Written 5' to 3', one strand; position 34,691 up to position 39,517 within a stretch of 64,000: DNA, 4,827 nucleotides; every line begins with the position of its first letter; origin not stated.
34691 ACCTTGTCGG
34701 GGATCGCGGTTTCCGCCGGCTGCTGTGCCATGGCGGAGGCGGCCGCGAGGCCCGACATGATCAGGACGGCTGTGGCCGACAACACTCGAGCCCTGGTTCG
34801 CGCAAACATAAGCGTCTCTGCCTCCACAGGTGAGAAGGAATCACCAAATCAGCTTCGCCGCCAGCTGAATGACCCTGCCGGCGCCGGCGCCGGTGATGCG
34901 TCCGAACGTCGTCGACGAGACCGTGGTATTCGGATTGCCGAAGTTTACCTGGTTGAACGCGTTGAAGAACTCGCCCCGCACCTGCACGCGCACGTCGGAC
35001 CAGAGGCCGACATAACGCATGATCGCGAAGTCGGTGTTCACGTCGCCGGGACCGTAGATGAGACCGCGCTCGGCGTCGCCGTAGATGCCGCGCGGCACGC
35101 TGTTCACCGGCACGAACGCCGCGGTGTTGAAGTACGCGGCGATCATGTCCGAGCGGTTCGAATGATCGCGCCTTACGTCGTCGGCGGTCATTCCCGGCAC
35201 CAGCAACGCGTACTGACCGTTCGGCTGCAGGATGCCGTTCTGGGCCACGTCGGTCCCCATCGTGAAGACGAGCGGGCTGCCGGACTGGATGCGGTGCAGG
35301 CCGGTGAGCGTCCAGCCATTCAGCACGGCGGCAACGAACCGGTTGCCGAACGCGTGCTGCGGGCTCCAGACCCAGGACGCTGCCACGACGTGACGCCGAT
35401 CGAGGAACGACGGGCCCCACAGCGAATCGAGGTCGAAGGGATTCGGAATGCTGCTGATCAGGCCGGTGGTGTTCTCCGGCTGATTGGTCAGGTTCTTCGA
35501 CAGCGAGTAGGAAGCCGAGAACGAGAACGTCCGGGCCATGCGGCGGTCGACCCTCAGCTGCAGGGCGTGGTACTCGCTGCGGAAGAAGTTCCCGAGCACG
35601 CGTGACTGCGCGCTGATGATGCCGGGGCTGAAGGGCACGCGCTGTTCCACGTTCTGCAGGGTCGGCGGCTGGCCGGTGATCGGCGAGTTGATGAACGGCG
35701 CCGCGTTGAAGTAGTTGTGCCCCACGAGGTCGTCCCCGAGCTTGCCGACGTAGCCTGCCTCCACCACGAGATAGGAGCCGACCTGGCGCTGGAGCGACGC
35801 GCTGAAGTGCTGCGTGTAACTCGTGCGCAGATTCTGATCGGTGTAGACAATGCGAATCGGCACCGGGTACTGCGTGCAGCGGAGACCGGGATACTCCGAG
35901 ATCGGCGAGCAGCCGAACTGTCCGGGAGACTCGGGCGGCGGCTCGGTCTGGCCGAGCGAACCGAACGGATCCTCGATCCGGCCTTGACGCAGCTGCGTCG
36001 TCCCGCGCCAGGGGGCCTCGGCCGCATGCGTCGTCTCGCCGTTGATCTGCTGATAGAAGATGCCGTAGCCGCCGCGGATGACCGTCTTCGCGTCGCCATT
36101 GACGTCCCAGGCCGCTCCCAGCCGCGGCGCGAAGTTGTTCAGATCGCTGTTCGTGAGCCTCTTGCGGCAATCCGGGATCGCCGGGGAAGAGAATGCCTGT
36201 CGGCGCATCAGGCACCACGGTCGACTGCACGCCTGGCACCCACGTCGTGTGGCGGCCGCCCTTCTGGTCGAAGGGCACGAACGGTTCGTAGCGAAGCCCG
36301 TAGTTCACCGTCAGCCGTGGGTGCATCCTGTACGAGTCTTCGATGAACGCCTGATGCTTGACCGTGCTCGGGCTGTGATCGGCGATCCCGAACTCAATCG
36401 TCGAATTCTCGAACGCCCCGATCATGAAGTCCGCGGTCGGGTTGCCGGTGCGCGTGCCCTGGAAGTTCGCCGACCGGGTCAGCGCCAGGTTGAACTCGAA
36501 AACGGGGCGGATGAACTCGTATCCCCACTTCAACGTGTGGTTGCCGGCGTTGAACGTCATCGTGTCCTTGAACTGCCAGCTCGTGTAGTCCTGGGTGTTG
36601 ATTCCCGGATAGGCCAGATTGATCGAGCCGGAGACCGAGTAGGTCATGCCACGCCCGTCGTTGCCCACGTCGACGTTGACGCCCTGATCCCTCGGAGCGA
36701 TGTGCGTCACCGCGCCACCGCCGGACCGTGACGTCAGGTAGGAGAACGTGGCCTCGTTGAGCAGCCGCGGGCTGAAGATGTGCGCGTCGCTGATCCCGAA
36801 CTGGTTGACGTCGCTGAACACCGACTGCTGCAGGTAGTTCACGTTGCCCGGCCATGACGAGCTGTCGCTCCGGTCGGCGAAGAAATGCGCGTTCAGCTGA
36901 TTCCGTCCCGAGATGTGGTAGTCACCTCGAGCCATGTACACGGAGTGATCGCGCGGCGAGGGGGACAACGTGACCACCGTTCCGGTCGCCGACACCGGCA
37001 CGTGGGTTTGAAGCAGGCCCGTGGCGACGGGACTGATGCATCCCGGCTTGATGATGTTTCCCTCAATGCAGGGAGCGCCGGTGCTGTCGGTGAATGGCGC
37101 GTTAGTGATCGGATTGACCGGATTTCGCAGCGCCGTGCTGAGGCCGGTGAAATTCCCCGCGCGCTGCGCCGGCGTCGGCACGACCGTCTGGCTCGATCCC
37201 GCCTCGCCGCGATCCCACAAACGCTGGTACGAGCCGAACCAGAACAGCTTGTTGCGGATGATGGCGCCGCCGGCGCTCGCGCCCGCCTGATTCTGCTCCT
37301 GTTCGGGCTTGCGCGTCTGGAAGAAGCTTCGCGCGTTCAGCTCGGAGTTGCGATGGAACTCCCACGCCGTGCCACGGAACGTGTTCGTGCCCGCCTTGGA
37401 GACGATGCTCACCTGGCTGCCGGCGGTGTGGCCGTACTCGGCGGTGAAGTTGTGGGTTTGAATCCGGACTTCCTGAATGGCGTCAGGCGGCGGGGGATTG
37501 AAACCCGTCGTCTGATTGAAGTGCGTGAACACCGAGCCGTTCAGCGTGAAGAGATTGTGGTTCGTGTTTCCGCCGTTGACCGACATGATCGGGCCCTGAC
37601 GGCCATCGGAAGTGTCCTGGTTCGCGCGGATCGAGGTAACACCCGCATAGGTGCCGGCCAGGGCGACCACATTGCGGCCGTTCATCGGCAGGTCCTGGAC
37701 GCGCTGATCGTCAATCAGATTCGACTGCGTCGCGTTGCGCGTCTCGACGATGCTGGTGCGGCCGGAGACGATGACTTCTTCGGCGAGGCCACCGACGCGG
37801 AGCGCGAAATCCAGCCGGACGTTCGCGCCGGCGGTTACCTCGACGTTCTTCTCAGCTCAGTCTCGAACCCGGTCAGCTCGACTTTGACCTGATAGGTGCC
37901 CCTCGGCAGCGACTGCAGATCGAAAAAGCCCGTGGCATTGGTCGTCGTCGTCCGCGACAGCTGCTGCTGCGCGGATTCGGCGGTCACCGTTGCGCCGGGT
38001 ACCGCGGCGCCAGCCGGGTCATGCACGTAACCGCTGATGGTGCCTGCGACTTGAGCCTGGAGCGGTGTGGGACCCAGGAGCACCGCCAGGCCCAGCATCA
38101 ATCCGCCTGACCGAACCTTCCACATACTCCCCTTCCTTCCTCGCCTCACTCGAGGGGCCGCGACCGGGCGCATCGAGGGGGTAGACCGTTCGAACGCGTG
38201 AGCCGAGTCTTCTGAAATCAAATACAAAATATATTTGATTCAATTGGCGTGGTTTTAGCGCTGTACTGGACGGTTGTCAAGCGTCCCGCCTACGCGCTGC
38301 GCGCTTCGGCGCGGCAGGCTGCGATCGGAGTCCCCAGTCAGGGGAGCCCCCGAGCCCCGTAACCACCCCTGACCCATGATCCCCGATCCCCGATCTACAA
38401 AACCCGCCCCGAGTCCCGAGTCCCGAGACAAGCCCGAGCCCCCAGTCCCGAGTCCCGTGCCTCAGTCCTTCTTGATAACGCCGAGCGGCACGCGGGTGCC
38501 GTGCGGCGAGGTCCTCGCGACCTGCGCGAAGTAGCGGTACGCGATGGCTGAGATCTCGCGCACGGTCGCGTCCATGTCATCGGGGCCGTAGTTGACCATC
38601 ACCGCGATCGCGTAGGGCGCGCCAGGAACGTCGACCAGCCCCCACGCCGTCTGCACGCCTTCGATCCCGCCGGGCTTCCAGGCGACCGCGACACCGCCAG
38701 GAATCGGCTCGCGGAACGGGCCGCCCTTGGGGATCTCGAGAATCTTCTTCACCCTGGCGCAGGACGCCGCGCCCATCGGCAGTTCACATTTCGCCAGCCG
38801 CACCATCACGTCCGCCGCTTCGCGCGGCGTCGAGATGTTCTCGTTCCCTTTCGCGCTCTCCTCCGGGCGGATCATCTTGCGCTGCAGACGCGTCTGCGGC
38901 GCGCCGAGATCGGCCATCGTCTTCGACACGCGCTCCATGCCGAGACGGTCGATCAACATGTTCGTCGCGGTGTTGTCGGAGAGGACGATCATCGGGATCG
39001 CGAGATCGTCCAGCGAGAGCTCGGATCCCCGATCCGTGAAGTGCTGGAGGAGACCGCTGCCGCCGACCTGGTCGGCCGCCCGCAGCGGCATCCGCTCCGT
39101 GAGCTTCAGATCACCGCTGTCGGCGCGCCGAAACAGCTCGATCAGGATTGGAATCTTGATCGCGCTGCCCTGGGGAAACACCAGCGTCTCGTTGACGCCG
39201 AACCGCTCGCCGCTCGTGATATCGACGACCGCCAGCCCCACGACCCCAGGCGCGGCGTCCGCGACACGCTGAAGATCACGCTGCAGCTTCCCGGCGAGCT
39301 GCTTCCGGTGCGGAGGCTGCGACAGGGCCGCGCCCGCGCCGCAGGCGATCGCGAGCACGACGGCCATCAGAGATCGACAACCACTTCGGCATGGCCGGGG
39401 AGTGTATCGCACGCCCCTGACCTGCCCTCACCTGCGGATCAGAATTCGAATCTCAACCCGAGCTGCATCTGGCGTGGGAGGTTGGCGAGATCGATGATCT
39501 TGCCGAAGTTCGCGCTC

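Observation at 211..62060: Intergenic spacers are colonised by a transcription-polar system of mosaic repeats built from 6-8-nt tandem units (BIME/REP-like)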

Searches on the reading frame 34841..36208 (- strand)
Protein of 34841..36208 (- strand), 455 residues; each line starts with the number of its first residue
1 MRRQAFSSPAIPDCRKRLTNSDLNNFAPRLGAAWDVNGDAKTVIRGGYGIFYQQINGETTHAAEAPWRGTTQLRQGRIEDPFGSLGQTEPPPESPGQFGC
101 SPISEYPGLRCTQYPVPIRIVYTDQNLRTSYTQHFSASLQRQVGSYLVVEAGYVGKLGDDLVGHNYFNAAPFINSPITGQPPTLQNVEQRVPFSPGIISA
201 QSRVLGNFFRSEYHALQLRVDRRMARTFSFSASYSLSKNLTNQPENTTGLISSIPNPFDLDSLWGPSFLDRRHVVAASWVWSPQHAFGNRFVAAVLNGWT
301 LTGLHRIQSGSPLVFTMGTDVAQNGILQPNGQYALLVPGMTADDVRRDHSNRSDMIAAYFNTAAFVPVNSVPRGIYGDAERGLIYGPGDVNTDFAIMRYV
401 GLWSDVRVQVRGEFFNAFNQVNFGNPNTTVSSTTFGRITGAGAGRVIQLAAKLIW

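Call 25: search_protein_families(library=pfam, proteins=[window:34841-36208:-])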
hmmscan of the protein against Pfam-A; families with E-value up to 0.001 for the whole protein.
window:34841-36208:- (455 aa): 1 family
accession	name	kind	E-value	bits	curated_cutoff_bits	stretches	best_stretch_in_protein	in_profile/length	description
PF25183.1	OMP_b-brl_4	-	2.3e-93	314.6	30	1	15-448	427-838/838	Outer membrane beta barrel domain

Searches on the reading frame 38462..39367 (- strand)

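Call 25: search_protein_families(library=pfam, proteins=[window:38462-39367:-])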
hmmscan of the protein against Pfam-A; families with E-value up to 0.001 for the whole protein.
window:38462-39367:- (301 aa): 1 family
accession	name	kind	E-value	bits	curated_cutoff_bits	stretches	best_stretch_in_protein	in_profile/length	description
PF13354.11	Beta-lactamase2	-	1.1e-54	185.5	22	1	44-258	1-214/214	Beta-lactamase enzyme family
